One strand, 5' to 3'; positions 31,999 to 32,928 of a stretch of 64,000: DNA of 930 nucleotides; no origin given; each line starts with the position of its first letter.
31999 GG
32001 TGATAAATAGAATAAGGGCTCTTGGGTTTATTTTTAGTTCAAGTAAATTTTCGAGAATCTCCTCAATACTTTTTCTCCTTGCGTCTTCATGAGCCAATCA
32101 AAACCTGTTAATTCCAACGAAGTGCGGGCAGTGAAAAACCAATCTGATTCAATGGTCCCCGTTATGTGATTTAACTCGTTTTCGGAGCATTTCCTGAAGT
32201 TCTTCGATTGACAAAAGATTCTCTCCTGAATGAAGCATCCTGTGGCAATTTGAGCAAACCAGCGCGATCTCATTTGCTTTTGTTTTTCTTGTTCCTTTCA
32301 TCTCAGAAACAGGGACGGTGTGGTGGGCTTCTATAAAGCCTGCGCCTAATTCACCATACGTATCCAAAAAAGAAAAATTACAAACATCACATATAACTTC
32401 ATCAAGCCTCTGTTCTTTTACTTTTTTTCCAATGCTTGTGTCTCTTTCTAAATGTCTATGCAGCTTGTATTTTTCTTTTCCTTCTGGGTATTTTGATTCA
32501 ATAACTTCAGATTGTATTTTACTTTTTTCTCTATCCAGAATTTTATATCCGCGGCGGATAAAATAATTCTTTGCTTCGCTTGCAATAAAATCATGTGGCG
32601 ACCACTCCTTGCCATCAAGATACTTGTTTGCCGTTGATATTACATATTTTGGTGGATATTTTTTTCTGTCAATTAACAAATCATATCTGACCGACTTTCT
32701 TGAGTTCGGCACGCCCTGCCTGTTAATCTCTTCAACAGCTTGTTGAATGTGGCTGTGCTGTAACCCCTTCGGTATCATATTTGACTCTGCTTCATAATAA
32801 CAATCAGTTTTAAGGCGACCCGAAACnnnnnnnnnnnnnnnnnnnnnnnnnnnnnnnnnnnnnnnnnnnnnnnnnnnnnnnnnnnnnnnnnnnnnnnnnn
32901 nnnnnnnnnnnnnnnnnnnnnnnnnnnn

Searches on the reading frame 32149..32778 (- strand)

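Call 55: search_protein_families(library=pfam, proteins=[window:32149-32778:-], max_evalue=0.001)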
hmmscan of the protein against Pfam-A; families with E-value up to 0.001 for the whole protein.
window:32149-32778:- (209 aa): 1 family
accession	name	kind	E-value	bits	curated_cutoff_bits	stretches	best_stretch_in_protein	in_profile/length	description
PF01844.29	HNH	-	2.6e-07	31.1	21.4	1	130-184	1-46/47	HNH endonuclease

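Call 56: search_protein_families(library=padloc, proteins=[window:32149-32778:-], max_evalue=0.001)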
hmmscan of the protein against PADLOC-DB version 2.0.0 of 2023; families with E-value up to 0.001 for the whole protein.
window:32149-32778:- (209 aa): 1 family
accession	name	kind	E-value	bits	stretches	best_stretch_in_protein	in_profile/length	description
PDLC03656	mREase_IV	-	2.3e-07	28.8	1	105-199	184-269/277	Type IV methyl-directed restriction enzyme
